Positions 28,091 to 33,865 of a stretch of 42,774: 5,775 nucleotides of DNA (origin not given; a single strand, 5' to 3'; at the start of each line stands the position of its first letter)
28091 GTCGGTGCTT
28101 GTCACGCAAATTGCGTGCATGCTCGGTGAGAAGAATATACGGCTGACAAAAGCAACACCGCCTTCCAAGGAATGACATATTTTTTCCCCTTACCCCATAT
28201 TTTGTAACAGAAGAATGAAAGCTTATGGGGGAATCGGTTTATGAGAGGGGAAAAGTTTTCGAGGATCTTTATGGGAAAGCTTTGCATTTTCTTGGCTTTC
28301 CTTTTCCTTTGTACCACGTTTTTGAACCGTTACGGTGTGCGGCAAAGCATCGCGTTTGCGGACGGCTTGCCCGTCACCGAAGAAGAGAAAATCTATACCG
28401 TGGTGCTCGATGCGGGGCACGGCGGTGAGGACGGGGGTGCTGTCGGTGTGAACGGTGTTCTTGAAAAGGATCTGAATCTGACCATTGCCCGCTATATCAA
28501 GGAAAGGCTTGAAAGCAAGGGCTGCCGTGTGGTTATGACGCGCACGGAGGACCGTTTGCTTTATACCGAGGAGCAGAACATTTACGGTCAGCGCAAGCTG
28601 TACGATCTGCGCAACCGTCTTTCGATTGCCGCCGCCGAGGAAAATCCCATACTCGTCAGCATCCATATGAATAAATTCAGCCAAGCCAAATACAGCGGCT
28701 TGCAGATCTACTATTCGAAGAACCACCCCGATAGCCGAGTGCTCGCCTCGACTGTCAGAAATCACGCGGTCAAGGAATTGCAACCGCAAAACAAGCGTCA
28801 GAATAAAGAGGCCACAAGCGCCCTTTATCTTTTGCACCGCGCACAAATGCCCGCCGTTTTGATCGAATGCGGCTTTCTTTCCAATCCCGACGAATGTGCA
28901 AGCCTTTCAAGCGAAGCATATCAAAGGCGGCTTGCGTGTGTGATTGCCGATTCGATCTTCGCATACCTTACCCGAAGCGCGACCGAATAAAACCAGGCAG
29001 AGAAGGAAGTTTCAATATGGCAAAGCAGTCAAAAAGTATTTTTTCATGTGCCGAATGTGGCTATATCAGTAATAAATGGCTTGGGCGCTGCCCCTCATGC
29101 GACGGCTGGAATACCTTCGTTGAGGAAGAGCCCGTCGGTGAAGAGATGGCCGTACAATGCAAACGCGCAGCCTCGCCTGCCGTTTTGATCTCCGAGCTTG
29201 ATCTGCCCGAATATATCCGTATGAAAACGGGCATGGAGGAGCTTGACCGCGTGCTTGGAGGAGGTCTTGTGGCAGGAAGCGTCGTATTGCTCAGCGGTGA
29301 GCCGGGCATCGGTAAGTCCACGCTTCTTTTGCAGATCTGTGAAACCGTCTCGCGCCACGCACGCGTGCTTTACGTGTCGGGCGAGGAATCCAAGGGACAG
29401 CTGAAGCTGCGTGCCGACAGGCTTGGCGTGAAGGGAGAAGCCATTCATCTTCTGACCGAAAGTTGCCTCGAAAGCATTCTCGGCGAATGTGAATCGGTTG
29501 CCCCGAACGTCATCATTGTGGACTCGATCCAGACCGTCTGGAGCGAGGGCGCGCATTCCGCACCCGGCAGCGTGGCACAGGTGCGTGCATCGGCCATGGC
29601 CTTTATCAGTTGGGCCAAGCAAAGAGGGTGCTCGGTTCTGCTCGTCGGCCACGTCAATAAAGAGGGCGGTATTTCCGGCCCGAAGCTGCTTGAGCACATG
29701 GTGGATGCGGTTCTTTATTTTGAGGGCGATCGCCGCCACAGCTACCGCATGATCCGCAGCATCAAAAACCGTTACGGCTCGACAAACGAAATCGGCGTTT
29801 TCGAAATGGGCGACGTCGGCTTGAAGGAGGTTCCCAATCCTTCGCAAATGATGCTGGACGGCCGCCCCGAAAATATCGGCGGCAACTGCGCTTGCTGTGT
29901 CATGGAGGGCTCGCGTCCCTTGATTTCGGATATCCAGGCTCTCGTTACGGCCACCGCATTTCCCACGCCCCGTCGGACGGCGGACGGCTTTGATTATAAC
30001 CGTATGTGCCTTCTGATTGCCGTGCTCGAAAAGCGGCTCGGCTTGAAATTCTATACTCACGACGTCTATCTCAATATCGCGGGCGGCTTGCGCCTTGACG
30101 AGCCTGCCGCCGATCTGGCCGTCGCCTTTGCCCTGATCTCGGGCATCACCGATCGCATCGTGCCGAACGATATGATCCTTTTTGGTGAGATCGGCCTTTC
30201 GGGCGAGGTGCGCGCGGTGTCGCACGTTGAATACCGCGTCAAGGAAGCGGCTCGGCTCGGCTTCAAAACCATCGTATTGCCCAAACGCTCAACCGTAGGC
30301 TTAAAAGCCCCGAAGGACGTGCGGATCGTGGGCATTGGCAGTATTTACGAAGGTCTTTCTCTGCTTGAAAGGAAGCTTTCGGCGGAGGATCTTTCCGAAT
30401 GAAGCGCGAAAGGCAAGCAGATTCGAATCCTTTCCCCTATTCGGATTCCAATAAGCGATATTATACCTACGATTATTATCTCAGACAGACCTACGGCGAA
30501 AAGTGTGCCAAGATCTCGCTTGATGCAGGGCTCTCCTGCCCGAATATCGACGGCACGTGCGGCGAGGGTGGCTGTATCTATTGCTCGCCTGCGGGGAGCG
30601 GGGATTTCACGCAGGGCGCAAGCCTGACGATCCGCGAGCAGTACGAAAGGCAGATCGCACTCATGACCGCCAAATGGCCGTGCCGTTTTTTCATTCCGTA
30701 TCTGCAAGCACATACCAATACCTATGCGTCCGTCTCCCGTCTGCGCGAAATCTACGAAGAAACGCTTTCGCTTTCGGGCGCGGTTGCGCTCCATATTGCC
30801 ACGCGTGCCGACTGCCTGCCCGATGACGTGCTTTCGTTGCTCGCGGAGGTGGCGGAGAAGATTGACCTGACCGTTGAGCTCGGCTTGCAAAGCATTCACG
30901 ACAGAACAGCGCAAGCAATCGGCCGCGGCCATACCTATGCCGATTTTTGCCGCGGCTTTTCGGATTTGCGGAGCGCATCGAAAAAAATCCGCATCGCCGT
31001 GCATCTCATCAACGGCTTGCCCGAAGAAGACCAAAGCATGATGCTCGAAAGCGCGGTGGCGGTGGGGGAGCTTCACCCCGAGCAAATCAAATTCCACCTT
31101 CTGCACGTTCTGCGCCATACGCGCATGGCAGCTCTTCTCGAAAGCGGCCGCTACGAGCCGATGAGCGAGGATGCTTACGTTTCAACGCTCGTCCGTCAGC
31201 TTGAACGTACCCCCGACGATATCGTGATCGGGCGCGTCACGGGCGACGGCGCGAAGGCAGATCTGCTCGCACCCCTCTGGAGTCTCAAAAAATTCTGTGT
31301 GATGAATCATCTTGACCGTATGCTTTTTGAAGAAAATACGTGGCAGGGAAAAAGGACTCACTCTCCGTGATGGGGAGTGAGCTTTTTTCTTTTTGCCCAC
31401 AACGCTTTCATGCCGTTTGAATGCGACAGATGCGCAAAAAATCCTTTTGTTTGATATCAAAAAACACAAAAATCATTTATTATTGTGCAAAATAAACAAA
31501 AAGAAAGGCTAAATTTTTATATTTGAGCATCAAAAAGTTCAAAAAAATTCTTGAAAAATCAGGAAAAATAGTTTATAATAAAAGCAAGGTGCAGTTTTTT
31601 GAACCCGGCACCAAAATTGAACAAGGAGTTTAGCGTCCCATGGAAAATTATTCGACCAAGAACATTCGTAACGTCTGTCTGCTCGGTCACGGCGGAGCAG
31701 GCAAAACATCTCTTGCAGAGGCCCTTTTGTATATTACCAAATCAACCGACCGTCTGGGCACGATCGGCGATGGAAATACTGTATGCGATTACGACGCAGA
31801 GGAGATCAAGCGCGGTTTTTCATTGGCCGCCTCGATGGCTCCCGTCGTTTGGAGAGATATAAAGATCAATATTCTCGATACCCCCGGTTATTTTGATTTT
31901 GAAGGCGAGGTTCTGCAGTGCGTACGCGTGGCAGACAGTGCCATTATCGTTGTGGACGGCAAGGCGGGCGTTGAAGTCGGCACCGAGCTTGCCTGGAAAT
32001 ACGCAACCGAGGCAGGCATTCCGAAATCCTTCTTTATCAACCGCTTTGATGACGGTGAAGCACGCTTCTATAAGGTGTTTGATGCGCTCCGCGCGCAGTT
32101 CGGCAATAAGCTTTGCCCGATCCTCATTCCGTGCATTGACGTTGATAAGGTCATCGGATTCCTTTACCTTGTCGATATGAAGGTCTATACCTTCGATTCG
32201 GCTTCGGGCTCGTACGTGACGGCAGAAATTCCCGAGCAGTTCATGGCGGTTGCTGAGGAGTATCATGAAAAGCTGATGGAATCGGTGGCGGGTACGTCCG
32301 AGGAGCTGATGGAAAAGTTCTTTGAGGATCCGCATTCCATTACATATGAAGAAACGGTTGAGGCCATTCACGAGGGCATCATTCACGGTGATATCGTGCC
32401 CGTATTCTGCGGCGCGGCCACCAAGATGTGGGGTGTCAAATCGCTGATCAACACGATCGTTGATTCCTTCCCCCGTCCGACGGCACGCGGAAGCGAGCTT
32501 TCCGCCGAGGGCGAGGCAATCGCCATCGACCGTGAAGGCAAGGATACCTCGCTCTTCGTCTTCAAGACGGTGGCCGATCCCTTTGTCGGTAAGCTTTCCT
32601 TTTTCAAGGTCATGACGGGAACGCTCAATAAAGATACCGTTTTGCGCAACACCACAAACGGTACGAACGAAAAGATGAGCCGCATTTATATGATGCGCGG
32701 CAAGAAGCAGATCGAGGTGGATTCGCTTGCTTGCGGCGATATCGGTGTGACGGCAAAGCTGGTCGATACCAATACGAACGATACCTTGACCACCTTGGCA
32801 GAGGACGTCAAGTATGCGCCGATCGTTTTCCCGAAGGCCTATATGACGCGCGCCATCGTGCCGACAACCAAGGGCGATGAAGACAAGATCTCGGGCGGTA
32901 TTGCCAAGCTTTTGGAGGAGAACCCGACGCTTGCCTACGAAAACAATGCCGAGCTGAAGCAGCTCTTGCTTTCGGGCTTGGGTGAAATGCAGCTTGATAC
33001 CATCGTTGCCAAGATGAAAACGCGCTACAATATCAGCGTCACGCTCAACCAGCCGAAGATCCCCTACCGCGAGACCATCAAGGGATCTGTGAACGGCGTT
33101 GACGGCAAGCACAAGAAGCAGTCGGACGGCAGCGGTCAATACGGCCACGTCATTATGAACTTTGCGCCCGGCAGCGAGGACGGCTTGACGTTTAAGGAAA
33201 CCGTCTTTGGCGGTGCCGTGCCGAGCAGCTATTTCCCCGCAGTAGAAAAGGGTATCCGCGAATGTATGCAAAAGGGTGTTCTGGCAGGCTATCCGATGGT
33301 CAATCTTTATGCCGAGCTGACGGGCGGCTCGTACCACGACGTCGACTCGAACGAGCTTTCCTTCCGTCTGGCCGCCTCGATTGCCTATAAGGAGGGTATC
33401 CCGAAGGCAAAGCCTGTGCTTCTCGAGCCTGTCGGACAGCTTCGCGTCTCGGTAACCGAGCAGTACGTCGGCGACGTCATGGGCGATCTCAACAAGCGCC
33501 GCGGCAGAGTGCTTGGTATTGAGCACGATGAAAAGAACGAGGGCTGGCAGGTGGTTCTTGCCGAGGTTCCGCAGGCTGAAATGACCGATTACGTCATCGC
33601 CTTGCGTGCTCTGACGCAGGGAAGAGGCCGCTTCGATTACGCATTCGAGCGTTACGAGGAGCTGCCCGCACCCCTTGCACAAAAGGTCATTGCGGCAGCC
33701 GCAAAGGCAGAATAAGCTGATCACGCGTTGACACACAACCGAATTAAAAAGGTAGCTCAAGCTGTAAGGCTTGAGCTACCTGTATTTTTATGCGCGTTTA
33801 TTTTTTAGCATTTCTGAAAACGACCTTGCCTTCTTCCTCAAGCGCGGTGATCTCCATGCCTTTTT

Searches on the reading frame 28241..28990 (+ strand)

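Call 14: search_protein_families(library=pfam, proteins=[window:28241-28990:+])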
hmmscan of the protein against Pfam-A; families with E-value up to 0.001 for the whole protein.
window:28241-28990:+ (249 aa): 1 family
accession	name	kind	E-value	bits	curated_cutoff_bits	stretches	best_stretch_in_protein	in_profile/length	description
PF01520.23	Amidase_3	-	1.8e-48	165.3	27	1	54-239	1-172/174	N-acetylmuramoyl-L-alanine amidase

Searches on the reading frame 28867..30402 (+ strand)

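Call 14: search_protein_families(library=pfam, proteins=[window:28867-30402:+])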
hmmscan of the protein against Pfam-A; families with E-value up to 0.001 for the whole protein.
window:28867-30402:+ (511 aa): 12 families
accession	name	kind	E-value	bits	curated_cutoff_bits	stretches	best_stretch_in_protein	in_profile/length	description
PF06745.19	ATPase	-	7.1e-18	65.3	26.6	2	119-191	1-75/231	KaiC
PF13481.12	AAA_25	-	2.5e-16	60.3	27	1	119-267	15-194/195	AAA domain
PF18073.7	Zn_ribbon_LapB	-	2.5e-11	43.5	25.7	1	59-86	1-28/28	Rubredoxin metal binding domain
PF13541.12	ChlI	-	2.3e-09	37.6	27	1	391-474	36-120/121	Subunit ChlI of Mg-chelatase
PF05362.19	Lon_C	-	3e-09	37.2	21.1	1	397-480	93-177/205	Lon protease (S16) C-terminal proteolytic domain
PF03796.21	DnaB_C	-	2.7e-07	30.7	27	1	119-182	2-66/255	DnaB-like helicase C terminal domain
PF00004.35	AAA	-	3.7e-07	31.1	21.2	1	140-273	1-118/131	ATPase family associated with various cellular activities (AAA)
PF13401.12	AAA_22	-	1.4e-06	29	27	1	138-262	6-123/130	AAA domain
PF13191.12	AAA_16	-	6e-06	27.3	32.6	1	127-175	17-63/167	AAA ATPase domain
PF08423.17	Rad51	-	0.00025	20.8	22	1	115-161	4-50/244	Rad51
PF23442.1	DUF7125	-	0.00041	20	29.1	1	118-158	3-42/207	Family of unknown function (DUF7125)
PF25199.1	nSTAND_NTPase5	-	0.00086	19.6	34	0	137-176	41-82/145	Novel STAND NTPase 5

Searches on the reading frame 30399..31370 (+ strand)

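Call 14: search_protein_families(library=pfam, proteins=[window:30399-31370:+])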
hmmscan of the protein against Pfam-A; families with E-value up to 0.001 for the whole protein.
window:30399-31370:+ (323 aa): 2 families
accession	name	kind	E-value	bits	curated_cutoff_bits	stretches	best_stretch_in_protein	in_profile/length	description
PF16199.10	Radical_SAM_C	-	3.1e-25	88.5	31.9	1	227-309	1-83/85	Radical_SAM C-terminal domain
PF04055.27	Radical_SAM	-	1.5e-08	35.4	29.5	1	57-217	9-161/166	Radical SAM superfamily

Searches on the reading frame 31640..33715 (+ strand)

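Call 14: search_protein_families(library=pfam, proteins=[window:31640-33715:+])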
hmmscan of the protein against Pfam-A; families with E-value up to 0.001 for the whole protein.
window:31640-33715:+ (691 aa): 8 families
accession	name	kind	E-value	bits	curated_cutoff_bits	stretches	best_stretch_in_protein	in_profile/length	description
PF00009.33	GTP_EFTU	-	4.1e-37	128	26.5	1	7-278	1-187/188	Elongation factor Tu GTP binding domain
PF03764.24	EFG_IV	-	4.3e-37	127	24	1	472-591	1-121/121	Elongation factor G, domain IV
PF00679.30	EFG_C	-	4.7e-25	87.9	27.9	1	593-682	1-88/89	Elongation factor G C-terminus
PF14492.12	EFG_III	-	2.1e-20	73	27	1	397-470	1-74/75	Elongation Factor G, domain III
PF22042.2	EF-G_D2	-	2.4e-14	53.7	27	1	304-385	3-83/84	Elongation factor G domain 2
PF03144.31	GTP_EFTU_D2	-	6.1e-07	30.2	30.3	1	317-384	1-73/73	Elongation factor Tu domain 2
PF16658.11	RF3_C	-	0.00011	22.5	40.1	1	414-482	23-91/132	Class II release factor RF3, C-terminal domain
PF01926.29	MMR_HSR1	-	0.00041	20.9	21.9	0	12-131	2-109/113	50S ribosome-binding GTPase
